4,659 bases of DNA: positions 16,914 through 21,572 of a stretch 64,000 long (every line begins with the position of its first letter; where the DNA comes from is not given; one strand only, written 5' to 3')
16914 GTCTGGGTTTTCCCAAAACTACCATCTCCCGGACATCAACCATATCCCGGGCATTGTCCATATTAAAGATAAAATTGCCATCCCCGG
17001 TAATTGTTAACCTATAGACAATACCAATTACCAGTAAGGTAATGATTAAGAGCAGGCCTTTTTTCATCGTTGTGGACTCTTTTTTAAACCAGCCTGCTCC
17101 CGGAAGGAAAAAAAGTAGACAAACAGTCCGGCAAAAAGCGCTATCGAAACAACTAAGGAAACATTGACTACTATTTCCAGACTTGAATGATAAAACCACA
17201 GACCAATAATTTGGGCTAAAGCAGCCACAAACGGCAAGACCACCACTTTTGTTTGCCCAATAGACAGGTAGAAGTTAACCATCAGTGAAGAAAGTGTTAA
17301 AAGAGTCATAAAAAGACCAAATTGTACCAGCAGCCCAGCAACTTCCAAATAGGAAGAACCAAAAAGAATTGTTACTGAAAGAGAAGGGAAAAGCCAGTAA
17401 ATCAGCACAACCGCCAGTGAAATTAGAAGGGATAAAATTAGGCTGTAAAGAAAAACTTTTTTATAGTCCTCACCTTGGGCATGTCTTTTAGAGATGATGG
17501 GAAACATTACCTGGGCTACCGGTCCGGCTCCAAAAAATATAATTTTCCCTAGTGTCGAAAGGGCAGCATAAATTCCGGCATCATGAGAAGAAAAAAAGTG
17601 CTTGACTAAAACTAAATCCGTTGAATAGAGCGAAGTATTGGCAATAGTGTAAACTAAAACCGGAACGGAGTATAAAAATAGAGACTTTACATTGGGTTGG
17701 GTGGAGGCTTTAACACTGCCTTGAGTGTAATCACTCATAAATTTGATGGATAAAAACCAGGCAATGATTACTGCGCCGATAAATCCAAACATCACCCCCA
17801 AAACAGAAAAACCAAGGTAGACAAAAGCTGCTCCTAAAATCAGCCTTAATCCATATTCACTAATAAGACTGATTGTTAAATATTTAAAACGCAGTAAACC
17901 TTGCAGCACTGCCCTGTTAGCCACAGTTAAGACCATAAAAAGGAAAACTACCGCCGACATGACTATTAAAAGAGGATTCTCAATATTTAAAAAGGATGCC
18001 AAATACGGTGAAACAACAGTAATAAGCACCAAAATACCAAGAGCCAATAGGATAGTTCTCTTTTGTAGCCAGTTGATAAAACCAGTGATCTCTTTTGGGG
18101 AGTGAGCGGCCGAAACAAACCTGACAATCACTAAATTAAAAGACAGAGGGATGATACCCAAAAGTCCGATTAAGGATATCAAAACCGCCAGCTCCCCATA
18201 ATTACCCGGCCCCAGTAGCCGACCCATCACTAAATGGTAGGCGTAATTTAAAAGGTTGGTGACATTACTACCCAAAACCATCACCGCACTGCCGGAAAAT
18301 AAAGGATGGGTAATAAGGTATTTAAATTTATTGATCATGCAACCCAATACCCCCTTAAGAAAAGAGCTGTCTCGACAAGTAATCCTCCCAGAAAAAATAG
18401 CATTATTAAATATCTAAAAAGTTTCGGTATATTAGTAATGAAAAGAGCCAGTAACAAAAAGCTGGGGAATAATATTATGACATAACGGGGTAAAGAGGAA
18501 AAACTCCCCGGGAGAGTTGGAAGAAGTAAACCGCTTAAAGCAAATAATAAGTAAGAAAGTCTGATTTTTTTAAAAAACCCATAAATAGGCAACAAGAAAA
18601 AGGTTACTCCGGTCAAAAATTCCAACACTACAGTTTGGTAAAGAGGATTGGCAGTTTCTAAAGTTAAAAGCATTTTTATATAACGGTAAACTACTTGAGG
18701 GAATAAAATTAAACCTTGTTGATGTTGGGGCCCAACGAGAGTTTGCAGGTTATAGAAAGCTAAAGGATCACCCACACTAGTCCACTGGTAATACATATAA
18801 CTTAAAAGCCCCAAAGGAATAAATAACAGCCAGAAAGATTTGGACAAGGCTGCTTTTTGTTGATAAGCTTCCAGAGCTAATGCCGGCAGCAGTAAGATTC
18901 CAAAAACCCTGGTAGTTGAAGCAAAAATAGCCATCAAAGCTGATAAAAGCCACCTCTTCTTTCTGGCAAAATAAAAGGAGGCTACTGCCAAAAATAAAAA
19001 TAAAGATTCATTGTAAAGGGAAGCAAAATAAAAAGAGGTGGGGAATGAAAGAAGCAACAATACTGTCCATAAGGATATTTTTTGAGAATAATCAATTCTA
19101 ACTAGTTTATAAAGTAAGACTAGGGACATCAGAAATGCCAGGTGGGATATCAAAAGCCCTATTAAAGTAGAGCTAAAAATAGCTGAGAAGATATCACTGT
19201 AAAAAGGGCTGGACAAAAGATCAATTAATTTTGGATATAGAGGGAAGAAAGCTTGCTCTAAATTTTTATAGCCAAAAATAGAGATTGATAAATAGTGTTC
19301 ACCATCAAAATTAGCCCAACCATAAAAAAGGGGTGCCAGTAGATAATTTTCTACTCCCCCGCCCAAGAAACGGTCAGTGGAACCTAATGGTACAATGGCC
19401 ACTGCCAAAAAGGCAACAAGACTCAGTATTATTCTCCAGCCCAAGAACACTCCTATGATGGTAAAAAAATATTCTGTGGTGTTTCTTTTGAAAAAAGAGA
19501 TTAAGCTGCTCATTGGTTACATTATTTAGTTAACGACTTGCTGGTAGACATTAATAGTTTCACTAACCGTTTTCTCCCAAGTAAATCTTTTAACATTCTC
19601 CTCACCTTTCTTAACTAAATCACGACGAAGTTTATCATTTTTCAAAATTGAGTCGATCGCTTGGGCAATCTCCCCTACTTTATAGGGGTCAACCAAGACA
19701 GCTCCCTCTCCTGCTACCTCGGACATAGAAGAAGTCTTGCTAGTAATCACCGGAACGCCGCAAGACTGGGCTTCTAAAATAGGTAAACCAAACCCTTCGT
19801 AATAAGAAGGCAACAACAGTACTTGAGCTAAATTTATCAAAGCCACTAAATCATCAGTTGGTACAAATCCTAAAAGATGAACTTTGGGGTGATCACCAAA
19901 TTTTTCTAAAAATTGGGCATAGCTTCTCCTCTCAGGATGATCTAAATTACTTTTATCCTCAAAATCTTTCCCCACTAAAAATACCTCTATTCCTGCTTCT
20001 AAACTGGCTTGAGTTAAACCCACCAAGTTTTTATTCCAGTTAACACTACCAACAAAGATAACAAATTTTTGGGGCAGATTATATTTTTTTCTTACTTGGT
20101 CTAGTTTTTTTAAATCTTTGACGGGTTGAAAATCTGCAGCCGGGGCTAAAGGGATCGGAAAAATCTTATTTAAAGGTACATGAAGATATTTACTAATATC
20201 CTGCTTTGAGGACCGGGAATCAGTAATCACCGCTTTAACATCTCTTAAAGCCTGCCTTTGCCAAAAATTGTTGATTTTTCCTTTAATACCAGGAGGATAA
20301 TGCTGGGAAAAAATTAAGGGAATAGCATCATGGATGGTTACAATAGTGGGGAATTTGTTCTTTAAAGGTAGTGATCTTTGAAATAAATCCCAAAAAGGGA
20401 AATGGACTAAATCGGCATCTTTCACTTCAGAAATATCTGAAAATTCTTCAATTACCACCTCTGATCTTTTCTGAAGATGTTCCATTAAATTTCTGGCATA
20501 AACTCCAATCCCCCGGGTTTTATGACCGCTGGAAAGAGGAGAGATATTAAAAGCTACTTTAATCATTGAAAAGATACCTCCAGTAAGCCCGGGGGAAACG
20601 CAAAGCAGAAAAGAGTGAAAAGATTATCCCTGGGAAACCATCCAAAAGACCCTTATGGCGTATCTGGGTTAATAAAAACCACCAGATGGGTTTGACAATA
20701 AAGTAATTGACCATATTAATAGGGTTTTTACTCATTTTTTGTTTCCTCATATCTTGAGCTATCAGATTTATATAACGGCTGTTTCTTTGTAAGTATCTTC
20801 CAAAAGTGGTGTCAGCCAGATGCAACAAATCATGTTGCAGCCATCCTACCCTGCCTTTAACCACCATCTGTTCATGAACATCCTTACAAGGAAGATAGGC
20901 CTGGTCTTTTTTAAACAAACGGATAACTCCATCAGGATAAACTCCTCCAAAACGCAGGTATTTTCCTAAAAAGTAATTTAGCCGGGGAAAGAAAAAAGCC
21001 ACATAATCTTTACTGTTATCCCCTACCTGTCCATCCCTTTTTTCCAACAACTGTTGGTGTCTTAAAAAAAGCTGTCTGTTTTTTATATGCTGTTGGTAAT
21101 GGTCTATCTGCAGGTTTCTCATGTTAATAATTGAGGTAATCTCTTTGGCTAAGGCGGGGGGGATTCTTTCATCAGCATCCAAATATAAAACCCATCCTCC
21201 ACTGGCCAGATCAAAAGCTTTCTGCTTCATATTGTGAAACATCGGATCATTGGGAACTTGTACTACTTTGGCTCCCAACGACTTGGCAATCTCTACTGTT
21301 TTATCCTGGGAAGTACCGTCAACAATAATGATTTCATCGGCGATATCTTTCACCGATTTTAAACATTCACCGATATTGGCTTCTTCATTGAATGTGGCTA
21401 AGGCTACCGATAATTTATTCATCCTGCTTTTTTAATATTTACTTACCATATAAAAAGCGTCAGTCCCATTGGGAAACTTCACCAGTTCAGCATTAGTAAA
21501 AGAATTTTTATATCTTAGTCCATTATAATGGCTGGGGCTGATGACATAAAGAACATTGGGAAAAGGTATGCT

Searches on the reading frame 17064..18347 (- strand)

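Call 14: search_protein_families(library=pfam, proteins=[window:17064-18347:-], max_evalue=0.001)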
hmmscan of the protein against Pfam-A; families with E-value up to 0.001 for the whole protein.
window:17064-18347:- (427 aa): 2 families
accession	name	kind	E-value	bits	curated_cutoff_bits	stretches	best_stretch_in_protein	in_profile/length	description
PF01943.22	Polysacc_synt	-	2e-21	77.1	28.2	1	19-287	4-272/274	Polysaccharide biosynthesis protein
PF13440.11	Polysacc_synt_3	-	1.5e-17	64.2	23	1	40-336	1-291/293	Polysaccharide biosynthesis protein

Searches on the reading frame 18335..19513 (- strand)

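Call 14: search_protein_families(library=pfam, proteins=[window:18335-19513:-], max_evalue=0.001)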
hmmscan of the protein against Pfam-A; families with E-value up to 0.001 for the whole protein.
window:18335-19513:- (392 aa): 1 family
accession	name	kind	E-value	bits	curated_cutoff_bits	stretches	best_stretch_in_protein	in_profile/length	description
PF04188.19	Mannosyl_trans2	-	1.3e-08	35.1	22.4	1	60-212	52-209/443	Mannosyltransferase (PIG-V)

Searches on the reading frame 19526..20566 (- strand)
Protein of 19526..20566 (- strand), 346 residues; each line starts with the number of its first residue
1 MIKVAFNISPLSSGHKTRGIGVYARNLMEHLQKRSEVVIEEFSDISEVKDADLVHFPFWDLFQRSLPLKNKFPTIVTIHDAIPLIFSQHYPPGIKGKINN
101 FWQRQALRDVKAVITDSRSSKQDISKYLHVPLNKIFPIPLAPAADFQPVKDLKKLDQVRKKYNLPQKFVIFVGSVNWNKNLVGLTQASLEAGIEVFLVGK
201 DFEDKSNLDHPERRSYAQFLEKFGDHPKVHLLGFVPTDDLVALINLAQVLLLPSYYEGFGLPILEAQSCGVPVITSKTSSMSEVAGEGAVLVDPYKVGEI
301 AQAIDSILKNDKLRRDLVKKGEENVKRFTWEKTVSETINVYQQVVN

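Call 14: search_protein_families(library=pfam, proteins=[window:19526-20566:-], max_evalue=0.001)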
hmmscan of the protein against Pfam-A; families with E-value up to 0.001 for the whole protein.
window:19526-20566:- (346 aa): 7 families
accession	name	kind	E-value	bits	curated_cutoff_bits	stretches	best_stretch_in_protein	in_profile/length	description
PF00534.26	Glycos_transf_1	-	6.3e-31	107.7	26.4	1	160-323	7-171/172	Glycosyl transferases group 1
PF13692.12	Glyco_trans_1_4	-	7.8e-22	78.5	27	1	167-310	2-142/142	Glycosyl transferases group 1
PF13439.12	Glyco_transf_4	-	7.1e-10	39.6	28.5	1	50-139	72-163/170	Glycosyltransferase Family 4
PF13524.12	Glyco_trans_1_2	-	1.4e-09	38.5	25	1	222-335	27-140/144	Glycosyl transferase-like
PF20706.3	GT4-conflict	-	1.2e-08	34.8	26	1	229-335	263-383/385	Family 4 Glycosyltransferase in conflict systems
PF13579.12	Glyco_trans_4_4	-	2.4e-07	31.7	29.7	1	50-140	71-157/158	Glycosyl transferase 4-like domain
PF00982.27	Glyco_transf_20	-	0.00032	20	32.5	1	227-325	352-455/473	Glycosyltransferase family 20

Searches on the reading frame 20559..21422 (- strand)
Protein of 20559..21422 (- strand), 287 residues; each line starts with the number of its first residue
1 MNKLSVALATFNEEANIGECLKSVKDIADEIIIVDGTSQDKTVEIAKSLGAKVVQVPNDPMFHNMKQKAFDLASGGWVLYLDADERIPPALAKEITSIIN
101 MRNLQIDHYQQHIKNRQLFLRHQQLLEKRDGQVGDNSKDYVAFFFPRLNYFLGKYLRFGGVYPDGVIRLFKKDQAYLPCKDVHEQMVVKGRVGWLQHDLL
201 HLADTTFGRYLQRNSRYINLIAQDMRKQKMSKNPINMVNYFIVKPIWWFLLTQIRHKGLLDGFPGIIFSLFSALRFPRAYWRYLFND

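Call 14: search_protein_families(library=pfam, proteins=[window:20559-21422:-], max_evalue=0.001)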
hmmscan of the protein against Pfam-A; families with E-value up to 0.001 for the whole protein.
window:20559-21422:- (287 aa): 2 families
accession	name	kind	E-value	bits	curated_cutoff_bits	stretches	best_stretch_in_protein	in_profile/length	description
PF00535.33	Glycos_transf_2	-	1.4e-18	67.9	23.3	1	5-123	1-129/168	Glycosyl transferase family 2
PF13704.12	Glyco_tranf_2_4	-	3.6e-06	27.8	27.5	1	12-85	2-82/98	Glycosyl transferase family 2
